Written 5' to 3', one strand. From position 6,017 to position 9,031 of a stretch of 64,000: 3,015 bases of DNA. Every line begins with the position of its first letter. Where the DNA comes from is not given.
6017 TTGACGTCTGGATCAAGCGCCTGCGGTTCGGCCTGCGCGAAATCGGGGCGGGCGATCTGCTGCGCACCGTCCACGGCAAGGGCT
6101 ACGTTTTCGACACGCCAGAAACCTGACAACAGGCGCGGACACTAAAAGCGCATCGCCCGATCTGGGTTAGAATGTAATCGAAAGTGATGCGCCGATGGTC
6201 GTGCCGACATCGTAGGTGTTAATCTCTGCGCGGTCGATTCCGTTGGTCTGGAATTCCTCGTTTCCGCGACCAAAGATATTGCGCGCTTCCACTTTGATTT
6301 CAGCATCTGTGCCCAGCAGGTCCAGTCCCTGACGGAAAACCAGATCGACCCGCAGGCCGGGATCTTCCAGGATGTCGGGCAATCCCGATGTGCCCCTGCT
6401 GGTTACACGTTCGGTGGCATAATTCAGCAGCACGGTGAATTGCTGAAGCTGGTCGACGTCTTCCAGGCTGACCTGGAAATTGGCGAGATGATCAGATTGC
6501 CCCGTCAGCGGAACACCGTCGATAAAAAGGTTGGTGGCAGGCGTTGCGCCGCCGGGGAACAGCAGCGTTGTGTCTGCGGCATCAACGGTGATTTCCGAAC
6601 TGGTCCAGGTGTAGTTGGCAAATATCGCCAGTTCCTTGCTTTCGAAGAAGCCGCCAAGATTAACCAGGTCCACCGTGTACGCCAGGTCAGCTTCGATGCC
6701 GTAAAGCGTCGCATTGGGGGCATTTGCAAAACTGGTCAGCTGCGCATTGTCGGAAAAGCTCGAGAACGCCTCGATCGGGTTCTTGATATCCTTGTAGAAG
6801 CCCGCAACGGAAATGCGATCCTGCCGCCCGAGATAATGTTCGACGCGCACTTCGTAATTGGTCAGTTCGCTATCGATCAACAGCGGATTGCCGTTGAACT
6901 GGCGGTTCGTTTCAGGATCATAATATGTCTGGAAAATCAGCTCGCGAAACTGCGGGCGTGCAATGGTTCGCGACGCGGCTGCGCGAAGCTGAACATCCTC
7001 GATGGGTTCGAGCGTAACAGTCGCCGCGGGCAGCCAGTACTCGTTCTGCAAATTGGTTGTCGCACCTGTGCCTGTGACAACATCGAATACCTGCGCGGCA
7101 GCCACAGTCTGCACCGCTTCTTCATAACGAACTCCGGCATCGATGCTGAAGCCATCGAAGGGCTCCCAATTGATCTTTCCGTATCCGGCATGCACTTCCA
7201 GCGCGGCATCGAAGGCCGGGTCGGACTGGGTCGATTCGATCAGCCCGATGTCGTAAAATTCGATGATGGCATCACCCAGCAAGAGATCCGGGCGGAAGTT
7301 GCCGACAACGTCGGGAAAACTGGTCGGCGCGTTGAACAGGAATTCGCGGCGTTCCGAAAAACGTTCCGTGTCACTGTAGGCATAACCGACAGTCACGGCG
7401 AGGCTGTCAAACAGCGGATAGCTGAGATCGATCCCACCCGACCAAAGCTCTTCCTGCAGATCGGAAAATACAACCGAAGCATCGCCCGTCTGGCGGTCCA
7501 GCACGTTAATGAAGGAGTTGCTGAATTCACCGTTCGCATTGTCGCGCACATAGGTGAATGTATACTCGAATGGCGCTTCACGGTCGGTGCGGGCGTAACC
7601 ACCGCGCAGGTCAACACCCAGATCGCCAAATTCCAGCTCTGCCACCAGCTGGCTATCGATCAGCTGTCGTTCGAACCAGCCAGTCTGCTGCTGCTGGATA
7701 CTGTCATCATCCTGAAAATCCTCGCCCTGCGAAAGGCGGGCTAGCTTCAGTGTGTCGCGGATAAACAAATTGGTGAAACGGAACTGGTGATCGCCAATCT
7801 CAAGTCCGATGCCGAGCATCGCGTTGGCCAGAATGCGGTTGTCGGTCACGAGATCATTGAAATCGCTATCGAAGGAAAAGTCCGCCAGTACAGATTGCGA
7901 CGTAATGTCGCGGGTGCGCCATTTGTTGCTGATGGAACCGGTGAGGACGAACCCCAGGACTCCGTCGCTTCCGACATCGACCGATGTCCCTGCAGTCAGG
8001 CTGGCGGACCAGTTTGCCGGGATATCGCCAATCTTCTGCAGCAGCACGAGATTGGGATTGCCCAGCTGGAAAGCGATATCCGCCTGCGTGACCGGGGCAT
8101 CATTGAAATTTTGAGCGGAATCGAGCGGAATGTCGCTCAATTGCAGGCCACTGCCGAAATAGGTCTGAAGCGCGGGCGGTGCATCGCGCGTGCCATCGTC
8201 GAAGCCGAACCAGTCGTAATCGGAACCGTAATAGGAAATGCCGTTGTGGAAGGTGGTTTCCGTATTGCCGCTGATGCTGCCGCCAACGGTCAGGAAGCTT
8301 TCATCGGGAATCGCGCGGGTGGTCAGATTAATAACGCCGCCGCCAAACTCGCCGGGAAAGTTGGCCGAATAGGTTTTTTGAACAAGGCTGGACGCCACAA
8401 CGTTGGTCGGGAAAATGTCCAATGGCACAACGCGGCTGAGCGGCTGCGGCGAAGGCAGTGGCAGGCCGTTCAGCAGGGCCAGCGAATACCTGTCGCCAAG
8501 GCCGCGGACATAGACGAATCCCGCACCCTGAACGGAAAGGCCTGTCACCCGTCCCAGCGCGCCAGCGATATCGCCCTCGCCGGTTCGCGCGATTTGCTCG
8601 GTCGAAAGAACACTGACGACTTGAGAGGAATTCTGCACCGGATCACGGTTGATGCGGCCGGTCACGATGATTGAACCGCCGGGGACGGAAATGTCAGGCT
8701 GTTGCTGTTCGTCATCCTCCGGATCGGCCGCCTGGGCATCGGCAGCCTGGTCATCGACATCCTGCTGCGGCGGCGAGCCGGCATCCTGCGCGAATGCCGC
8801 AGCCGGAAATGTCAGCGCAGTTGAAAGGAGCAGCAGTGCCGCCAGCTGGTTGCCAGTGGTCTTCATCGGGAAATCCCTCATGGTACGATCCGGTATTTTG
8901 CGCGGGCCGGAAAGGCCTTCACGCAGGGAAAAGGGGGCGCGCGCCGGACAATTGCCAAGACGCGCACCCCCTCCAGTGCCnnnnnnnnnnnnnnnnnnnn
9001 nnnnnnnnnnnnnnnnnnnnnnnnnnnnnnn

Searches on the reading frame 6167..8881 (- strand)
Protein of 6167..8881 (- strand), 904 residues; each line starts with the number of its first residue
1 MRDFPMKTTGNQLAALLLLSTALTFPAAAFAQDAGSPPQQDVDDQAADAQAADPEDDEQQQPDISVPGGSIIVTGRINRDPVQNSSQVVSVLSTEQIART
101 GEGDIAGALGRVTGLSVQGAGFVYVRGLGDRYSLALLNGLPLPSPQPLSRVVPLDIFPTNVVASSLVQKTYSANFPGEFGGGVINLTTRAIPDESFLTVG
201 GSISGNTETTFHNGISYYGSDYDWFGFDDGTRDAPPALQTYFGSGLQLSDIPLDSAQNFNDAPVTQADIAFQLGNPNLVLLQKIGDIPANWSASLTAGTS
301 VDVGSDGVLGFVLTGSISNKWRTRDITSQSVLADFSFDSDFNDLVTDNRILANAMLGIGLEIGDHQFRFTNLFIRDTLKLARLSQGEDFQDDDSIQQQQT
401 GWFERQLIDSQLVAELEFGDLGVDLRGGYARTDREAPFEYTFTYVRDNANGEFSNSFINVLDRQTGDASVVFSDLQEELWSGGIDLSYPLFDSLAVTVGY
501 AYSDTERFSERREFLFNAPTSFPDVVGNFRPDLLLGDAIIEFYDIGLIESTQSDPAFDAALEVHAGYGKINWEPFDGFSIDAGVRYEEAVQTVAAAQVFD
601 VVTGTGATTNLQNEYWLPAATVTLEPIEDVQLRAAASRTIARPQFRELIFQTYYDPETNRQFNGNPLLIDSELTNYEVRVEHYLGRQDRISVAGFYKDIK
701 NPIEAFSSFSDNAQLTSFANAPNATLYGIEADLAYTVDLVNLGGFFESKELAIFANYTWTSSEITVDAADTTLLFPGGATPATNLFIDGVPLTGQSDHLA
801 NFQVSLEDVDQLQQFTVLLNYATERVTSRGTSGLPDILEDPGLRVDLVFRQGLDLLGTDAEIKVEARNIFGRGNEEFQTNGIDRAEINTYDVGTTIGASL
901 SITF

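Call 4: search_protein_families(library=pfam, proteins=[window:6167-8881:-])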
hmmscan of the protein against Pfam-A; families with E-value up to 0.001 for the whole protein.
window:6167-8881:- (904 aa): 3 families
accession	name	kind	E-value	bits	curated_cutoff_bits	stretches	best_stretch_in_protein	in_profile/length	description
PF00593.30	TonB_dep_Rec_b-barrel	-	5.2e-29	102.8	27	1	417-821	70-392/436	TonB dependent receptor-like, beta-barrel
PF14905.12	OMP_b-brl_3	-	2.3e-16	60.3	27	1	552-806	103-353/408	Outer membrane protein beta-barrel family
PF07715.20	Plug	-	9e-13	49.1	23.9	1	82-182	2-106/107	TonB-dependent Receptor Plug Domain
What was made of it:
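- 6167..8881 (-): TonB-dependent outer-membrane receptor (Xanthomonas/Caulobacter-type subfamily), second gene of the operon. Plug plus barrel domains (call 4).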

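Call 50: search_protein_families(library=ncbifam, proteins=[window:6167-8881:-], max_evalue=0.01)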
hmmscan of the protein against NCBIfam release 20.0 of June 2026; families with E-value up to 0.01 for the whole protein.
window:6167-8881:- (904 aa): 11 families
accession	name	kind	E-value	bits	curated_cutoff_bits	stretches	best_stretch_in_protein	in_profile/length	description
TIGR01782.1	TonB-Xanth-Caul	subfamily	2e-50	172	310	2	561-904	522-868/868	TonB-dependent receptor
TIGR01785.1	TonB-hemin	subfamily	1.2e-14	53.7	316.85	2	558-743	360-553/677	TonB-dependent heme/hemoglobin receptor family protein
TIGR01786.1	TonB-hemlactrns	subfamily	5.4e-11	41.6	323.75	1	571-760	400-585/719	TonB-dependent hemoglobin/transferrin/lactoferrin family receptor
TIGR01783.1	TonB-siderophor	subfamily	1.3e-09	37.3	223.5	1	576-769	375-535/649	TonB-dependent siderophore receptor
NF038079.1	TonB_sider_MxcH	equivalog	1.3e-05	23.4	925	1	4-140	64-180/792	TonB-dependent siderophore myxochelin receptor MxcH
NF049946.1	TonB_dep_CU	exception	1.8e-05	23.2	700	1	561-767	394-580/683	TonB-dependent receptor, CU motif-type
NF010012.0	PRK13486.1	equivalog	2.2e-05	23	924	1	662-764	464-554/696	TonB-dependent receptor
NF010010.0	PRK13483.1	equivalog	0.00011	20.3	927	0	69-139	34-107/660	ligand-gated channel protein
NF010038.0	PRK13513.1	equivalog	0.00074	18.2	942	1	68-140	35-110/659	ligand-gated channel protein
NF007926.1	PRK10641.1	equivalog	0.0015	17.2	836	1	70-200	29-165/617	TonB-dependent vitamin B12 receptor BtuB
NF041535.1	TonB_rec_PqqU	equivalog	0.002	16.5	1200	1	567-733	375-529/676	TonB-dependent receptor PqqU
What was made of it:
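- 6167..8881 (-): Partial match to TIGR01782 (call 50).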
